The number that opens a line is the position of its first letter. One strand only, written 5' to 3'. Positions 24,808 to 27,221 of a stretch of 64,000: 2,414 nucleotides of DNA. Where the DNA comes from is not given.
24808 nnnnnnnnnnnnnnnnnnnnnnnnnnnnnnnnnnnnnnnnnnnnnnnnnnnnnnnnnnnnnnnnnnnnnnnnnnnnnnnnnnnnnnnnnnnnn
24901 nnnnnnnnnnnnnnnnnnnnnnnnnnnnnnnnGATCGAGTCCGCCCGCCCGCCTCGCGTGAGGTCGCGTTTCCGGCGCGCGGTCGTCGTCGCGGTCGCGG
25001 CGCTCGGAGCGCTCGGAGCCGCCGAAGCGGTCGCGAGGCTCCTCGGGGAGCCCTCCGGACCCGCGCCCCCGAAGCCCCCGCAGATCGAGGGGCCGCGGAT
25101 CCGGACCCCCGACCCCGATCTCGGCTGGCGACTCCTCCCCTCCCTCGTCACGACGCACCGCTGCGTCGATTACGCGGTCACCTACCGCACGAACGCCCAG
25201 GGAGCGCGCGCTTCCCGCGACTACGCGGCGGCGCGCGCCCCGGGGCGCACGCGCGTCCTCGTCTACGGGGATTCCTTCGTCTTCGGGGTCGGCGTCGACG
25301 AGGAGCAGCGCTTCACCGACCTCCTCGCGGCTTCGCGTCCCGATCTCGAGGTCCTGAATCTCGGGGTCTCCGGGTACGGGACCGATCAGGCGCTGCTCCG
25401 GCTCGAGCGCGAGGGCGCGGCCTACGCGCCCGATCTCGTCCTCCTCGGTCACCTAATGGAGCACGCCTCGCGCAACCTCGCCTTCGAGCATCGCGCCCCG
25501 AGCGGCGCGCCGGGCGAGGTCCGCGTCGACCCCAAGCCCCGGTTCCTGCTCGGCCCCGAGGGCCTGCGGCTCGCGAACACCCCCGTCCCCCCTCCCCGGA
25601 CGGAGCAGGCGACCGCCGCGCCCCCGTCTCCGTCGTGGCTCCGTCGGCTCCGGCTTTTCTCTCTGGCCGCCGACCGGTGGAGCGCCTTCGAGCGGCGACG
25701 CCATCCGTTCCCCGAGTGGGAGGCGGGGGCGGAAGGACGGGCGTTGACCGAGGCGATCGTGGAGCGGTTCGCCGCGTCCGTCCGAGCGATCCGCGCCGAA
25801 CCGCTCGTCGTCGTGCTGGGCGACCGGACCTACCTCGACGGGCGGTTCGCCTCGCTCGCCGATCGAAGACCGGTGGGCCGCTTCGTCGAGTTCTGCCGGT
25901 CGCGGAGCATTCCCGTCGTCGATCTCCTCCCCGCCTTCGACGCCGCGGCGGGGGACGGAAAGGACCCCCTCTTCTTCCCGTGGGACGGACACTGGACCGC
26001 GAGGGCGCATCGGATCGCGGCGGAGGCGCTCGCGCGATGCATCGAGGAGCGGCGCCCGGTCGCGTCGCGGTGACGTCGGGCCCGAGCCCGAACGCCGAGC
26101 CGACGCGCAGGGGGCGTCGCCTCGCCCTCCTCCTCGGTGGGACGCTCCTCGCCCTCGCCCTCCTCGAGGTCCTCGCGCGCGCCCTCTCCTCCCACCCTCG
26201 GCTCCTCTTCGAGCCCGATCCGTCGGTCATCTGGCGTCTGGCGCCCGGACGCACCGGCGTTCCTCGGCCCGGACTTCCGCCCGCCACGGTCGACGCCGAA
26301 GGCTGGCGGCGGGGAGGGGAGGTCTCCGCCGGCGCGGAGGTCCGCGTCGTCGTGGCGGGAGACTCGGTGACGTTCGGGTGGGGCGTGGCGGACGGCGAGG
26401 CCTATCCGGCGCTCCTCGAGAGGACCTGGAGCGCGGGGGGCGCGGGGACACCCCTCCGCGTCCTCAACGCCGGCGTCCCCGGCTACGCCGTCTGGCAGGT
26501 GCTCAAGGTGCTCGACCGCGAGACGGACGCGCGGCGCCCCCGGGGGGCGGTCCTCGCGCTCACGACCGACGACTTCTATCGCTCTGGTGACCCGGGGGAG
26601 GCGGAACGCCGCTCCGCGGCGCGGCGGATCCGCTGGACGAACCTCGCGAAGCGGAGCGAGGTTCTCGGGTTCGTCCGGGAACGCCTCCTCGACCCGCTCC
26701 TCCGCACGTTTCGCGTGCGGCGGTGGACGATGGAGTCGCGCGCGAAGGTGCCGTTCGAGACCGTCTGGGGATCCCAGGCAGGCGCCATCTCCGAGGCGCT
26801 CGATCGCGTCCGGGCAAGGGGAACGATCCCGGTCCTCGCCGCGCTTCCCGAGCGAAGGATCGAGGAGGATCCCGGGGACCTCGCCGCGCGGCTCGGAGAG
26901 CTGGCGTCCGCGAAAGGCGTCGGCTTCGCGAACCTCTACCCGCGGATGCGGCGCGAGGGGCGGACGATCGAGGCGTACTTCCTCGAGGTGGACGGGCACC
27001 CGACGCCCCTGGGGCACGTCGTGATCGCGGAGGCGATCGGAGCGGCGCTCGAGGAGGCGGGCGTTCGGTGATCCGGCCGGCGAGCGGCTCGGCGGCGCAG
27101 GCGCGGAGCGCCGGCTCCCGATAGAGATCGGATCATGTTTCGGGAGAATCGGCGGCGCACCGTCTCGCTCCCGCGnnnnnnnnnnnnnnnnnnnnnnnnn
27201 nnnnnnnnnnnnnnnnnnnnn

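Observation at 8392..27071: Four membrane-anchored SGNH/GDSL paralogs in one polysaccharide locus, with no MBOAT or acyltransferase-3 partner in view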

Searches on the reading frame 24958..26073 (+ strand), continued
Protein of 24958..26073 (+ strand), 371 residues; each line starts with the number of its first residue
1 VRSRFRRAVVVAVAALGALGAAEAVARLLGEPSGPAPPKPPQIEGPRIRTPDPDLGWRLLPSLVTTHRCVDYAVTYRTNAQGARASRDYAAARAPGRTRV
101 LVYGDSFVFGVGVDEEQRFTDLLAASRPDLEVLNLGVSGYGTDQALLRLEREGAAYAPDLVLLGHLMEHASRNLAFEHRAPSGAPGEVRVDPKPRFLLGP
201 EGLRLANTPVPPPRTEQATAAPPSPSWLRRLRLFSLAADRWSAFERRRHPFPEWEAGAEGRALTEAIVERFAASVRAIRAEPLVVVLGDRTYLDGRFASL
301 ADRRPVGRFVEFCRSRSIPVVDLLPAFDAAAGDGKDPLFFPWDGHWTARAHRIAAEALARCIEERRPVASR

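Call 95: find_encoding_contigs(protein=P0015, flank=10000, max_places=1)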
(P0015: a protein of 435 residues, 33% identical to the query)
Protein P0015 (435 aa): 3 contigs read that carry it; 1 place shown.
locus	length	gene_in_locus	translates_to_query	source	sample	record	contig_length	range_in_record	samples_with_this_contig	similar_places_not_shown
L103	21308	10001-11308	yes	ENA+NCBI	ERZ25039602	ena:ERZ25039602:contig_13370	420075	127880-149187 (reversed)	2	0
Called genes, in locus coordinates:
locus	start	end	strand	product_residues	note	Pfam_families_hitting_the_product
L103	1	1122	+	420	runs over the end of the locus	PF20706:GT4-conflict, PF00534:Glycos_transf_1, PF13692:Glyco_trans_1_4, PF13524:Glyco_trans_1_2 (weak)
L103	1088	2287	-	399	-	PF00657:Lipase_GDSL (faint), PF13472:Lipase_GDSL_2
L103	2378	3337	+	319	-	PF00535:Glycos_transf_2, PF13632:Glyco_trans_2_3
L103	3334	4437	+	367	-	PF13439:Glyco_transf_4, PF00534:Glycos_transf_1, PF13692:Glyco_trans_1_4, PF13524:Glyco_trans_1_2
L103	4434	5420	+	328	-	PF00535:Glycos_transf_2, PF13641:Glyco_tranf_2_3 (weak), PF10111:Glyco_tranf_2_2 (weak)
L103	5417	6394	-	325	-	PF01073:3Beta_HSD, PF01370:Epimerase, PF03435:Sacchrp_dh_NADP (weak), PF05368:NmrA, PF07993:NAD_binding_4 (faint), PF13460:NAD_binding_10, PF16363:GDP_Man_Dehyd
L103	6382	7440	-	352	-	PF01408:GFO_IDH_MocA, PF22725:GFO_IDH_MocA_C3 (weak)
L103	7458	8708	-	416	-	PF08421:Methyltransf_13, PF13489:Methyltransf_23, PF08484:Methyltransf_14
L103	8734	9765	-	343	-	PF01073:3Beta_HSD, PF01370:Epimerase, PF04321:RmlD_sub_bind, PF16363:GDP_Man_Dehyd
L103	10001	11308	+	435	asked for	PF13472:Lipase_GDSL_2 (weak)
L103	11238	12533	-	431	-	PF16254:DUF4910, PF09940:DUF2172, PF16221:HTH_47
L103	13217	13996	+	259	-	-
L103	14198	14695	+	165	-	-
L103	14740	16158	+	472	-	PF01943:Polysacc_synt, PF13440:Polysacc_synt_3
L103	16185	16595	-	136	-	-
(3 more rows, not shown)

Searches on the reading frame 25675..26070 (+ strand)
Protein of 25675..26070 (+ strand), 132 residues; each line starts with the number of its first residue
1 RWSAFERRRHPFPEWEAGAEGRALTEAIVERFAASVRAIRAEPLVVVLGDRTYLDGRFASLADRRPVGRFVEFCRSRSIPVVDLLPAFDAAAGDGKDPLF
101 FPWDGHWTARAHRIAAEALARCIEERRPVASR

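Call 93: search_solved_structures(query=A7, max_evalue=1, show_alignments=3)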
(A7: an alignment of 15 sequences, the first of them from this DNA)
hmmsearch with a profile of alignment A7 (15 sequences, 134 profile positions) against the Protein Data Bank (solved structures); distinct sequences matched with E-value up to 1: 32.
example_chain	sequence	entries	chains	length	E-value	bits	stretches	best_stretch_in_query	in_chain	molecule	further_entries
4o8v_A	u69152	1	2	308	2.1e-12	50.3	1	26-128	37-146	Alginate biosynthesis protein AlgJ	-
7ula_A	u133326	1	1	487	1.1e-05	28.5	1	32-125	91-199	Alginate biosynthesis protein AlgX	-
4knc_B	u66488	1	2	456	2.7e-05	27.3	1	32-127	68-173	Alginate biosynthesis protein AlgX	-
4s1p_A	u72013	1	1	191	0.00031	23.9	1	32-120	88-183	Uncharacterized protein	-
4rw0_A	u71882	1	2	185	0.00083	22.5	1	38-114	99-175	Lipolytic protein G-D-S-L family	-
6hfz_A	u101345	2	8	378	0.0055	19.8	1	36-125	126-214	GDSL-like protein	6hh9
3dc7_A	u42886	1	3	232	0.0057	19.8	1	66-130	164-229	Putative uncharacterized protein lp_3323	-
7bxd_A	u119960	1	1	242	0.012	18.7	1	58-121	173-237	GDSL-like protein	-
6c2u_A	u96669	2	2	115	0.027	17.6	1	8-104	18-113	phosphate-loop protein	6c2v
3rjt_A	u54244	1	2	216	0.028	17.5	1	62-117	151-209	Lipolytic protein G-D-S-L family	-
8a2n_B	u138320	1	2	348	0.053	16.6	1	64-117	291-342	CgnD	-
5jd3_A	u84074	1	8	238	0.054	16.6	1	66-116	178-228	LAE5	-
3nqv_A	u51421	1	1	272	0.056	16.6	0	36-77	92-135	deoxyribose phosphate aldolase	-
9otv_A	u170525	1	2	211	0.06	16.5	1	31-128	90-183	Lysophospholipase L1-like esterase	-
8a24_A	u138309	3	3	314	0.098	15.8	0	97-125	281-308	Lysophospholipase A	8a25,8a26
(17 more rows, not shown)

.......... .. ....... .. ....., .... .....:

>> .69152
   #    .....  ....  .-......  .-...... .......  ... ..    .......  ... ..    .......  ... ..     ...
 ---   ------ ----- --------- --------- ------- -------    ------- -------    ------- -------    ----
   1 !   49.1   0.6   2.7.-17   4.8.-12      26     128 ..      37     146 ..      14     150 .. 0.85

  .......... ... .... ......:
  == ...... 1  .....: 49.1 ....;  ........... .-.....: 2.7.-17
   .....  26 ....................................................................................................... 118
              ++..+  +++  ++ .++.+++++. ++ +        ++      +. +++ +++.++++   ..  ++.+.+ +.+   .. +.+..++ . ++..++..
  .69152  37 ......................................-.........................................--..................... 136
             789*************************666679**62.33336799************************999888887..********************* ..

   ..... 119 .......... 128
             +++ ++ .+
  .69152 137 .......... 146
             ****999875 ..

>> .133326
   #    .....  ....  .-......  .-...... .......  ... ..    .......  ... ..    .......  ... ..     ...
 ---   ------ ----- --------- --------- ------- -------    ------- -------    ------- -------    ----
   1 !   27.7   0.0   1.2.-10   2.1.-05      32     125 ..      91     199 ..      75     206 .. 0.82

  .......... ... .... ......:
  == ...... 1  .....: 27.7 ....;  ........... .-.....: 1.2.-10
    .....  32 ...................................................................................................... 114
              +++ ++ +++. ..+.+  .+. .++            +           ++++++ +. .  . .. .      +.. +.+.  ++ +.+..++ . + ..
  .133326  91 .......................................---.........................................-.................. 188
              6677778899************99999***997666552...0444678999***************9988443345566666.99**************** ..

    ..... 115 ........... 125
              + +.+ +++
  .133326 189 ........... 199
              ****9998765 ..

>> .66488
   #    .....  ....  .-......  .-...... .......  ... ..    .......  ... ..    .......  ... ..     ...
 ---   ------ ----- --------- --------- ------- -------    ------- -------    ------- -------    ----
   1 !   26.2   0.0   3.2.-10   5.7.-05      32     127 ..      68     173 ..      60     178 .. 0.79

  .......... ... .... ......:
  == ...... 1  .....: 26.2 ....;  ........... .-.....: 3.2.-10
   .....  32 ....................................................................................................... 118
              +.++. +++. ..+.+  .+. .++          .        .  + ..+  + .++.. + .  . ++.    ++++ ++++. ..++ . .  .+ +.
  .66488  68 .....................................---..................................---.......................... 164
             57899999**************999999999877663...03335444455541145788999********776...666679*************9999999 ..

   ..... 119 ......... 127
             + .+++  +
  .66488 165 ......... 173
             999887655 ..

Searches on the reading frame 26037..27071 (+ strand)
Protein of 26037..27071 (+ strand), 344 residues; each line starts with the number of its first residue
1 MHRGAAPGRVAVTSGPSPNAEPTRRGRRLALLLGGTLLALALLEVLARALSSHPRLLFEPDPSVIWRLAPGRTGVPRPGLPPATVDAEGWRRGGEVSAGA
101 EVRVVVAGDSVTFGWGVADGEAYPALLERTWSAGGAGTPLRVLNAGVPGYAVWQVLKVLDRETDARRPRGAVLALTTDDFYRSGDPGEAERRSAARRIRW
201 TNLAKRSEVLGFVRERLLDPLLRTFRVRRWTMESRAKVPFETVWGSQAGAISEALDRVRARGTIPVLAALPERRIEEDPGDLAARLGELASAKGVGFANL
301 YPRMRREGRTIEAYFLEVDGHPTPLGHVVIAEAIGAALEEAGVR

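Call 7: search_protein_families(library=pfam, proteins=[window:26037-27071:+], max_evalue=0.01)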
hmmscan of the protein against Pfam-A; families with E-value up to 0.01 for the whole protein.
window:26037-27071:+ (344 aa): 1 family
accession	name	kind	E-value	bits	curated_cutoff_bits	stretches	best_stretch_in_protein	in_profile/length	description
PF13472.12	Lipase_GDSL_2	-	7.2e-15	56.4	32.9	1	107-327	2-176/178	GDSL-like Lipase/Acylhydrolase family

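Call 31: search_protein_families(library=ncbifam, proteins=[window:26037-27071:+], max_evalue=0.1)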
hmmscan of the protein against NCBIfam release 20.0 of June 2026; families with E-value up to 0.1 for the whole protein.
window:26037-27071:+ (344 aa): 3 families
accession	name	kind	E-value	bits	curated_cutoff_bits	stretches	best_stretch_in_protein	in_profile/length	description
NF007819.1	PRK10528.1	equivalog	6e-06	26.1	270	1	100-191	27-116/210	multifunctional acyl-CoA thioesterase I/protease I/lysophospholipase L1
NF047474.1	GDSL_LA_2486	hypoth_equivalog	0.00069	18.9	300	0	287-336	273-323/326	LA_2486 family SGNH/GDSL-type esterase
NF047475.1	GDSL_LA_2490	hypoth_equivalog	0.012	14.9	325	0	92-151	73-129/431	LA_2490 family SGNH/GDSL-type esterase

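Call 38: find_homologous_proteins(query=window:26037-27071:+)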
Query window:26037-27071:+ (344 aa): 16 proteins with E <= 0.001 among 8000 candidates.
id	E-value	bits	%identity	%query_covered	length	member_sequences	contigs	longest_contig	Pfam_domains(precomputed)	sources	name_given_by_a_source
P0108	2.2e-211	720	100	97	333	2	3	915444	PF13472.13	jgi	jgi:lysophospholipase L1-like esterase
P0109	2.1e-20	92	31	90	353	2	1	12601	PF13472.13,PF00657.29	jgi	jgi:lysophospholipase L1-like esterase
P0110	2.0e-11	62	30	68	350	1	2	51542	PF13472.13,PF00657.29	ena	-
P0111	1.3e-9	56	28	68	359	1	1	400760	PF13472.13,PF00657.29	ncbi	-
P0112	1.9e-9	55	34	42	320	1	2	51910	PF13472.13,PF00657.29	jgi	jgi:lysophospholipase L1-like esterase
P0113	4.8e-9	54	34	36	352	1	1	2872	PF25182.2,PF13472.13,PF00657.29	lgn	-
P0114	7.9e-8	50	38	29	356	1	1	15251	PF13472.13,PF00657.29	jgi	jgi:lysophospholipase L1-like esterase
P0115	1.4e-7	49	39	36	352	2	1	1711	PF13472.13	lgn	-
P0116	1.5e-7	49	33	49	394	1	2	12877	PF13472.13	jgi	jgi:lysophospholipase L1-like esterase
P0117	1.6e-7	49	34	49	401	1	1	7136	PF13472.13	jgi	jgi:hypothetical protein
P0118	6.2e-7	47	30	47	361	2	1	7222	PF13472.13,PF00657.29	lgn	-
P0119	2.4e-6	45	30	88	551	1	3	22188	PF03808.20,PF16822.12,PF13472.13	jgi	jgi:N-acetylglucosaminyldiphosphoundecaprenol N-acetyl-beta-D-mannosaminyltransferase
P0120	2.3e-5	42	33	40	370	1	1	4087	PF13472.13,PF00657.29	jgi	jgi:lysophospholipase L1-like esterase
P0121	3.2e-5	42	31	44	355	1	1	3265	PF13472.13,PF00657.29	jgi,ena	-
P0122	5.6e-5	41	39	29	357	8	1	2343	PF13472.13,PF00657.29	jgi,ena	-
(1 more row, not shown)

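Call 40: find_encoding_contigs(protein=P0119, flank=10000, max_places=3)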
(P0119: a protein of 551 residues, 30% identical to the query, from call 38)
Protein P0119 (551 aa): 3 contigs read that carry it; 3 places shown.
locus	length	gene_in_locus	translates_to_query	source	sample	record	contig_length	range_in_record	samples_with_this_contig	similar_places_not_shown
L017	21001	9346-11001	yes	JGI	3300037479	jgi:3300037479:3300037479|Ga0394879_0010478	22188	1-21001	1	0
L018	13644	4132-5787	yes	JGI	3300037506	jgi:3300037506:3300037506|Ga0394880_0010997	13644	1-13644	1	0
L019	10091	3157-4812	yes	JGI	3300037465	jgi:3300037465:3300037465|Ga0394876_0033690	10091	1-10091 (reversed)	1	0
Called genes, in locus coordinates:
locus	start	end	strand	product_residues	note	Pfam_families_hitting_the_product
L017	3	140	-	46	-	?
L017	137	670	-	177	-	PF02563:Poly_export, PF10531:SLBB, PF22461:SLBB_2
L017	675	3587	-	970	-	PF01731:Arylesterase (faint), PF06739:SBBP (faint), PF08450:SGL (faint), PF25021:TEN_NHL (faint), PF01436:NHL (weak), PF07494:Reg_prop (faint), PF13449:Phytase-like (faint), PF01436:NHL, +1 more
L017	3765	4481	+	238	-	PF00196:GerE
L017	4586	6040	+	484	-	-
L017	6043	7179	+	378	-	PF13191:AAA_16, PF01637:ATPase_2 (weak), PF03796:DnaB_C (weak), PF13604:AAA_30 (weak), PF20720:nSTAND3 (weak), PF05729:NACHT, PF13173:AAA_14 (weak), PF13401:AAA_22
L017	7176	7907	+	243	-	-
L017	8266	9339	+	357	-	PF13727:CoA_binding_3, PF02397:Bac_transf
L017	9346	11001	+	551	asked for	PF03808:Glyco_tran_WecG, PF13472:Lipase_GDSL_2, PF16822:ALGX (faint)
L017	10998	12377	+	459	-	PF04932:Wzy_C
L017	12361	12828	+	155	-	-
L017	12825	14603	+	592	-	PF16889:Hepar_II_III_N, PF07940:Hepar_II_III_C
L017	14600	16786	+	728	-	PF13439:Glyco_transf_4, PF13579:Glyco_trans_4_4, PF00534:Glycos_transf_1, PF13524:Glyco_trans_1_2, PF13692:Glyco_trans_1_4, PF13439:Glyco_transf_4, PF13579:Glyco_trans_4_4, PF20706:GT4-conflict, +3 more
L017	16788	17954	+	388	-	PF13439:Glyco_transf_4, PF13579:Glyco_trans_4_4, PF00534:Glycos_transf_1, PF13692:Glyco_trans_1_4, PF13524:Glyco_trans_1_2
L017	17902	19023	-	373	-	-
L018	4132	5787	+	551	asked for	PF03808:Glyco_tran_WecG, PF13472:Lipase_GDSL_2, PF16822:ALGX (faint)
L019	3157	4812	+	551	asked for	PF03808:Glyco_tran_WecG, PF13472:Lipase_GDSL_2, PF16822:ALGX (faint)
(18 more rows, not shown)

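Call 97: search_solved_structures(query=window:26070-27071:+, max_evalue=1)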
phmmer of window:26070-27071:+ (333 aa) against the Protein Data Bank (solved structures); distinct sequences matched with E-value up to 1: 18.
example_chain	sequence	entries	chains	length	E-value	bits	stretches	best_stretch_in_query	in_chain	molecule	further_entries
7c2c_A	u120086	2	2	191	4.7e-07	32.8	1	90-181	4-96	SGNH-hydrolase family esterase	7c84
7c2a_A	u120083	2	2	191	4.7e-07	32.8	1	90-181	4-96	SGNH-hydrolase family esterase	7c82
7c2d_A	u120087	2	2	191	1.2e-06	31.5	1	90-181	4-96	SGNH-hydrolase family esterase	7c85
9otv_A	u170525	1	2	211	0.00022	24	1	92-172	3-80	Lysophospholipase L1-like esterase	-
7c29_A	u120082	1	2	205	0.0024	20.6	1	75-182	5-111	Carboxylesterase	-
7c23_A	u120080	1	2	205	0.0024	20.6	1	75-182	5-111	Carboxylesterase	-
5tid_A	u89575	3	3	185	0.019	17.7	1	92-181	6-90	Acyl-CoA thioesterase I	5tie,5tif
5tic_A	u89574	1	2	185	0.02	17.6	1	92-181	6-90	Acyl-CoA thioesterase I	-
6lfb_A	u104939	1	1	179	0.031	17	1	93-181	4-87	Acyl-CoA thioesterase I also functions as protease I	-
6lfc_A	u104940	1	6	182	0.032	16.9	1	93-181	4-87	Acyl-CoA thioesterase I also functions as protease I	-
1ivn_A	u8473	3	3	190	0.035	16.8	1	93-181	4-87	Thioesterase I | Acyl-CoA thioesterase I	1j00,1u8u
1jrl_A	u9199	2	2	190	0.036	16.7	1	93-181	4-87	Acyl-CoA Thioesterase I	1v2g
9ge8_T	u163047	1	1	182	0.081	15.6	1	93-181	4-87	Thioesterase 1/protease 1/lysophospholipase L1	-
1yzf_A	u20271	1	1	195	0.19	14.4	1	92-167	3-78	lipase/acylhydrolase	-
7br2_A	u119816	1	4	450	0.27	13.8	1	85-168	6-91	Lipolytic enzyme, G-D-S-L family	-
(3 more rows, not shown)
